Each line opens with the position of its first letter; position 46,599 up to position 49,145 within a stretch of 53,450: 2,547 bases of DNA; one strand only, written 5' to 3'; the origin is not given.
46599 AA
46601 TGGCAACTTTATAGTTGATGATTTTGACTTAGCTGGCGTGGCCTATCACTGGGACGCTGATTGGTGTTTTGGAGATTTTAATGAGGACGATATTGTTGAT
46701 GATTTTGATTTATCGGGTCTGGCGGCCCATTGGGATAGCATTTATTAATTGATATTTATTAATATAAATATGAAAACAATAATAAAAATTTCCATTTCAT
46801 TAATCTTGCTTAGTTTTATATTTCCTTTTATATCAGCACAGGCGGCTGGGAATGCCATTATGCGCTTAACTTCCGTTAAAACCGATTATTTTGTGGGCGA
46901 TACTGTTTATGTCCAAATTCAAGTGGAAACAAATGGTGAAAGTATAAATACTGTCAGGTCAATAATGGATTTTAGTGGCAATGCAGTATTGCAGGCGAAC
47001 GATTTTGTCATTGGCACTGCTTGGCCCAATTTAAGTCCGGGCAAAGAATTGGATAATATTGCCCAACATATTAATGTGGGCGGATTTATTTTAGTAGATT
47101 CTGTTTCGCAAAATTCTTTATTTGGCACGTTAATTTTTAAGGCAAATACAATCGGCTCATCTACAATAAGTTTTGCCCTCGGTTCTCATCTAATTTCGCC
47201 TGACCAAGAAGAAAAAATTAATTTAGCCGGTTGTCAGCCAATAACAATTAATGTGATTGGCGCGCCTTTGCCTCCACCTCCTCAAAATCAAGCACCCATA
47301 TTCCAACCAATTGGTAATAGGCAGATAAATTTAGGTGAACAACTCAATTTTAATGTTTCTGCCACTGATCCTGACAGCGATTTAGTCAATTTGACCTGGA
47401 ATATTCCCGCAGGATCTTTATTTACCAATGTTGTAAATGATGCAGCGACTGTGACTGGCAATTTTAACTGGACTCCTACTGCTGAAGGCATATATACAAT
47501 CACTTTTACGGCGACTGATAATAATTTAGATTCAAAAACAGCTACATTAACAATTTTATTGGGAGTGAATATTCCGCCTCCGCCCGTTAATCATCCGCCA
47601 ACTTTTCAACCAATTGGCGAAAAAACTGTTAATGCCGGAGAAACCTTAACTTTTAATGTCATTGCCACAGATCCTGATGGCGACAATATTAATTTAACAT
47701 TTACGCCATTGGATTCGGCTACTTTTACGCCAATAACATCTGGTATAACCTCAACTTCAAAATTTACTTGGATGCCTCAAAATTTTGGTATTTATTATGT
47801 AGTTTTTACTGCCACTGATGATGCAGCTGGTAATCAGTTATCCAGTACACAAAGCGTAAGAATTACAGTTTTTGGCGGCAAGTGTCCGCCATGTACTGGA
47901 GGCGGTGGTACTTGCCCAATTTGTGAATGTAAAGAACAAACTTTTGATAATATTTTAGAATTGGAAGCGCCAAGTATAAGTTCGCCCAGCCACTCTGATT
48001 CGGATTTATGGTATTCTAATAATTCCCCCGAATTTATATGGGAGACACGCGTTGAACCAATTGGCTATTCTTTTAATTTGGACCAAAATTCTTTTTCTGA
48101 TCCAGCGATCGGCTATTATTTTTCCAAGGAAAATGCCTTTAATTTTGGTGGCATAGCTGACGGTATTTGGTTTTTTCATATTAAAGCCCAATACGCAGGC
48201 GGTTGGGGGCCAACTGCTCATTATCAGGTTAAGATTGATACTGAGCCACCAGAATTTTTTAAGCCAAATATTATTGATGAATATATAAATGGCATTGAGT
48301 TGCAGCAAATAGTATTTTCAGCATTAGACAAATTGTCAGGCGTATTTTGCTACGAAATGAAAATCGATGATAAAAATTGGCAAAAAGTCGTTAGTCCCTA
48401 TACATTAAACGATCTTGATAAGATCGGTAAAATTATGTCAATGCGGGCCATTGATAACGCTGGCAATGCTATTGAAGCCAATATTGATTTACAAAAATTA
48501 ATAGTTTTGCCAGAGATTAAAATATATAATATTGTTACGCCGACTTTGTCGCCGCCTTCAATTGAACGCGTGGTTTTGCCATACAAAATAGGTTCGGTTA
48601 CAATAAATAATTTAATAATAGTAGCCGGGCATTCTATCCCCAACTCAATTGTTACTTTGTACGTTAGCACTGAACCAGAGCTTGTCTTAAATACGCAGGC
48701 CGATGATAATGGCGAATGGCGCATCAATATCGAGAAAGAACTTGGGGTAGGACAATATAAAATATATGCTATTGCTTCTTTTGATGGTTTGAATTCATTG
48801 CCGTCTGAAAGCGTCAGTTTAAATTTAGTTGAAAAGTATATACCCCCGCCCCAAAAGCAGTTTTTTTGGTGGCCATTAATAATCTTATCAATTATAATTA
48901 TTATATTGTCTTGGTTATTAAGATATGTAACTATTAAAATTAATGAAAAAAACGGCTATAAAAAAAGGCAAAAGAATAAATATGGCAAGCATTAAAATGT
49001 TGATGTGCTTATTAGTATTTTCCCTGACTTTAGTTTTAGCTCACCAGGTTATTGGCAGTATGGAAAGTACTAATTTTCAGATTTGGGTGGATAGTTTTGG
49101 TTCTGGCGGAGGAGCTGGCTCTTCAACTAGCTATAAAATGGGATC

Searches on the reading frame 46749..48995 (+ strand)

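Call 93: search_protein_families(library=pfam, proteins=[window:46749-48995:+], max_evalue=0.0001)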
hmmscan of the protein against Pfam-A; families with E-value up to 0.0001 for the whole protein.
window:46749-48995:+ (748 aa): 6 families
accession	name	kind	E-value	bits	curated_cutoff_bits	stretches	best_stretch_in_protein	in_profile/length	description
PF17963.7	Big_9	-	1.2e-11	45.8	23.6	1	180-269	1-88/89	Bacterial Ig domain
PF18911.6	PKD_4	-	1.1e-09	38.7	27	1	180-268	1-82/85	PKD domain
PF00801.26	PKD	-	1.5e-09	38.2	23.5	0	193-269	11-78/80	PKD domain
PF19077.6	Big_13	-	6.2e-07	30.3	27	0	627-676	33-83/102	Bacterial Ig-like domain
PF05345.18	He_PIG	-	6.7e-06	26.9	24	0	183-269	2-93/96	Putative Ig domain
PF24908.1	Ig_SIBA-E_2nd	-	1.2e-05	25.8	27.8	0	294-390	10-107/117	Integrin beta-like protein A-E, second Ig-like domain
